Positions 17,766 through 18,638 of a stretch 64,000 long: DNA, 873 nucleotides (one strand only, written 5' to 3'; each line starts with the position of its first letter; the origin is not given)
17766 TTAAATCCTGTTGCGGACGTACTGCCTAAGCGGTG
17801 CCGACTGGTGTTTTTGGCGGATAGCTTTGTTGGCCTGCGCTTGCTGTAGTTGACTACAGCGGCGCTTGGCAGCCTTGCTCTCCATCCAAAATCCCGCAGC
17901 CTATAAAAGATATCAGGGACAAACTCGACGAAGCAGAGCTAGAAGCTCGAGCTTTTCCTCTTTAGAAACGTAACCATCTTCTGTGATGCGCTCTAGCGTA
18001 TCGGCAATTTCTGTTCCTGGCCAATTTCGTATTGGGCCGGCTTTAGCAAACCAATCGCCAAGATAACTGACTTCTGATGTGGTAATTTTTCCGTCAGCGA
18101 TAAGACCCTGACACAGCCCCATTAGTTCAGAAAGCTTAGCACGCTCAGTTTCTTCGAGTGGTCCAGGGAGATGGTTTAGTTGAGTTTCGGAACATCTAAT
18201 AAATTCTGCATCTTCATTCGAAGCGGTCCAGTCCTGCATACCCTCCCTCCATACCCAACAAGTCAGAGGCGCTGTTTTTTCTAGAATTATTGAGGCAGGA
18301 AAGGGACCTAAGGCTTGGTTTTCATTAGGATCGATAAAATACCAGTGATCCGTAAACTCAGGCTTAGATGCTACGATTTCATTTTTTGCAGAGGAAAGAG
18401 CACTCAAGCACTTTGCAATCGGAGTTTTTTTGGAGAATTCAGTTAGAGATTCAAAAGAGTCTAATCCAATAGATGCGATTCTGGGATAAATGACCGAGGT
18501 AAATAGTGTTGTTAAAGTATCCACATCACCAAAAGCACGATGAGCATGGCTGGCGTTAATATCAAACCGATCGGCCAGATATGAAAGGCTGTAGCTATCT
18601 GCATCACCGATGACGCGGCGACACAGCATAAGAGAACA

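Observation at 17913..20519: Helicase-exonuclease-GYF-TerB fusion protein in an AT-rich islet: candidate single-gene nucleic-acid surveillance/defence system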

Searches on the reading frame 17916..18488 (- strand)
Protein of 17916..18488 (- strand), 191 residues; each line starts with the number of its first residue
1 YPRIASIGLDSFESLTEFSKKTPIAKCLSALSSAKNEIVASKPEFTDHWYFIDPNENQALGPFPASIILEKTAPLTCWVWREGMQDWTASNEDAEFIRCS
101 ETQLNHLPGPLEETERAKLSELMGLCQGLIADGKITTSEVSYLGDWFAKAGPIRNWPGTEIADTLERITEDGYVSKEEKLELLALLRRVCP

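Call 11: search_protein_families(library=pfam, alignment_id=A2, max_evalue=10)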
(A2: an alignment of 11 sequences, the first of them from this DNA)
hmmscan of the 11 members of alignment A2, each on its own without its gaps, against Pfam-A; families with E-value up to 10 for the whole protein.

A. member 1, seq(191 aa): 1 family
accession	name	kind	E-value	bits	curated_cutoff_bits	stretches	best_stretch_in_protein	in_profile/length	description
PF14237.11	GYF_2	-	4.4e-05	23.6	25.8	1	49-90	1-44/50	GYF domain 2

B. families by the number of members that match (of 11 scanned): 5 families
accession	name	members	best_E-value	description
PF14237.11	GYF_2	11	6.2e-06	GYF domain 2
PF02213.21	GYF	5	0.00013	GYF domain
PF04444.19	Dioxygenase_N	3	0.036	Catechol dioxygenase N terminus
PF05099.18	TerB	3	0.071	Tellurite resistance protein TerB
PF16101.10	PRIMA1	1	0.36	Proline-rich membrane anchor 1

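Call 13: search_solved_structures(query=A2, max_evalue=10, show_alignments=2)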
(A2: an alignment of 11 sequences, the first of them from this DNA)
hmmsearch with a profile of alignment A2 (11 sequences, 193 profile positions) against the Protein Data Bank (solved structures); distinct sequences matched with E-value up to 10: 11.
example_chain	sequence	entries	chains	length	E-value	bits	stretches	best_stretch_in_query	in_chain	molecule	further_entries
7z3c_A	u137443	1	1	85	0.021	17.7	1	39-102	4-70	Adventurous gliding motility protein X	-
7rup_A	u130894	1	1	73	0.46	13.3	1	44-70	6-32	GRB10-interacting GYF protein 2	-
3fma_A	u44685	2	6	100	0.53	13.1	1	45-69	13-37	Protein SMY2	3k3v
4jbm_A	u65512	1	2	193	0.77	12.6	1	63-150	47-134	Interferon-inducible protein AIM2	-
6uuj_B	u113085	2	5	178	1.1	12.1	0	63-117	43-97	PPE family protein PPE4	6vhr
4h3v_A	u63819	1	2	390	1.1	12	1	125-154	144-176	Oxidoreductase domain protein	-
4dot_A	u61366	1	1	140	1.1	12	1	44-103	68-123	Group XVI phospholipase A2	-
7c3z_A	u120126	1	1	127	1.5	11.6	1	44-101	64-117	HRAS-like suppressor 3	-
7zom_A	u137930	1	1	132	1.6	11.5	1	44-101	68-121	Phospholipase A and acyltransferase 3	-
4fa0_A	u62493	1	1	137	1.7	11.5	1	44-101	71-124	Group XVI phospholipase A1/A2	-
7ruq_A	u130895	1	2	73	1.7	11.4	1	46-70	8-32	GRB10-interacting GYF protein 1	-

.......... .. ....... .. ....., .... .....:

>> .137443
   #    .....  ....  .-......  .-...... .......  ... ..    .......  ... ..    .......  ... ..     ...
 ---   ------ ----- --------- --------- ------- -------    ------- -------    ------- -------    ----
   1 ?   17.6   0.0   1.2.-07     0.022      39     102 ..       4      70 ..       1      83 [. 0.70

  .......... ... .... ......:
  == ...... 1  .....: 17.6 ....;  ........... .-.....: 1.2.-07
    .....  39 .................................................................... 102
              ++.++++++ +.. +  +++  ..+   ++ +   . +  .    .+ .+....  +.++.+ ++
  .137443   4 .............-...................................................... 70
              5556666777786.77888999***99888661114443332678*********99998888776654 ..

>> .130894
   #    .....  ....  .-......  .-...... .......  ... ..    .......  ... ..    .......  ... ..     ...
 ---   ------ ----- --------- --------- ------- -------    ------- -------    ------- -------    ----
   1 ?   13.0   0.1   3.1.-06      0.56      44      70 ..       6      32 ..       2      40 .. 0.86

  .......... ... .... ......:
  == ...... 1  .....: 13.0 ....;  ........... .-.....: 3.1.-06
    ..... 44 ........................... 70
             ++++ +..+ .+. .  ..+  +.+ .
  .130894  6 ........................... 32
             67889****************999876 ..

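Call 23: predict_structure(alignment_id=A2)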
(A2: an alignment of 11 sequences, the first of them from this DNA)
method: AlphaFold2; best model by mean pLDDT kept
length: 191 residues; sequences in the alignment: 11
mean_pLDDT: 77.9   pTM: 0.41
mean pLDDT of the five models: 77.9, 77.6, 77.2, 76.4, 75.2
residues with pLDDT >= 90: 51; 70-90: 93; 50-70: 22; < 50: 25
segments of 3 or more residues with pLDDT < 50: 25-43, 105-110
pLDDT, mean of each block of 10 residues (from residue 1): 68 71 52 38 67 86 88 86 87 86 52 73 89 91 91 81 92 92 91 70
secondary structure, 60 per line:
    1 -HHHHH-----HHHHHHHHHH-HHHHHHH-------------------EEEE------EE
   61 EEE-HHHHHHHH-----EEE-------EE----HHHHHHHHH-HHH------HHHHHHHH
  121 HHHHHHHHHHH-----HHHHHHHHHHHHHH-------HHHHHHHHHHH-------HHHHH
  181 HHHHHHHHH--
elements in order: H2-6 H12-21 H23-29 E49-52 E59-63 H65-72 E78-80 H94-102 H113-131 H137-150 H158-168 H176-189

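Call 26: fold_search(model_id=the predicted structure, library=pdb)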
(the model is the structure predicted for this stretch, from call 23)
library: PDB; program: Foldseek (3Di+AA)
matches with E <= 10: 59; with E <= 0.001: 0
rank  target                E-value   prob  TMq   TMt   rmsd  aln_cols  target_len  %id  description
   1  7xzi_F                1.1e-01  0.38  0.26  0.29  19.7       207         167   12  Cryo-EM structure of TOC-TIC supercomplex from Chlamydomonas reinhardtii (released 2023-01-11)
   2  1wh2_MODEL_1_A        1.2e-01  0.44  0.19  0.33   7.3        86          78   21  Solution structure of the GYF domain of a hypothetical protein from Arabidopsis thaliana (released 2004-11-28)
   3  7z3c_MODEL_1_A        1.3e-01  0.87  0.23  0.46   7.6        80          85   20  Solution structure of GltJ GYF domain from Myxococcus xanthus (released 2023-02-22)
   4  7ruq_C                2.4e-01  0.93  0.21  0.54   2.8        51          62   20  Structure of the human GIGYF1-TNRC6C complex (released 2022-08-24)
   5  7ruq_A                2.5e-01  0.93  0.21  0.53   2.8        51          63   20  Structure of the human GIGYF1-TNRC6C complex (released 2022-08-24)
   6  7vcf_Q                3.0e-01  0.66  0.24  0.30  13.5       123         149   14  Cryo-EM structure of Chlamydomonas TOC-TIC supercomplex (released 2022-11-30)
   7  8z9y_E                7.8e-01  0.10  0.20  0.11  17.3       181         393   14  Cryo-EM Structure of the Arabidopsis thaliana TIC Complex (released 2024-11-27)
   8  9h4c                  1.9e+00  0.23  0.25  0.37   5.9        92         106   15  Crystal structure of the diheme 4D2 (mutant T19D) with bound Fe(III) mesoporphyrin IX (released 2025-12-03)
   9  8ccr                  1.9e+00  0.16  0.24  0.34   6.1        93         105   14  Crystal structure of the T19D mutant of the de novo diheme binding 4D2 (released 2023-08-09)
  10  1doa_B                3.4e+00  0.04  0.11  0.11  13.1       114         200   13  Structure of the rho family gtp-binding protein cdc42 in complex with the multifunctional regulator rhogdi (released 2000-02-09)
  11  9m7z_A                3.6e+00  0.04  0.15  0.03  14.9       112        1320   15  Cryo-EM structure of gp79 bound RNAP core enzyme (released 2025-09-03)
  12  1hh4_E                3.6e+00  0.04  0.11  0.12  13.2       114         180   13  Rac1-RhoGDI complex involved in NADPH oxidase activation (released 2001-08-28)
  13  6dnf_A                4.1e+00  0.02  0.16  0.14  24.2       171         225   16  Cryo-EM structure of the mitochondrial calcium uniporter MCU from the fungus Cyphellophora europaea (released 2018-07-11)
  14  7b9f_X                4.3e+00  0.02  0.15  0.09  17.9       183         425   11  Structure of the mycobacterial ESX-5 Type VII Secretion System hexameric pore complex (released 2021-07-07)
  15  6c5w_B                4.6e+00  0.02  0.17  0.15  25.5       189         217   13  Crystal structure of the mitochondrial calcium uniporter (released 2018-07-11)
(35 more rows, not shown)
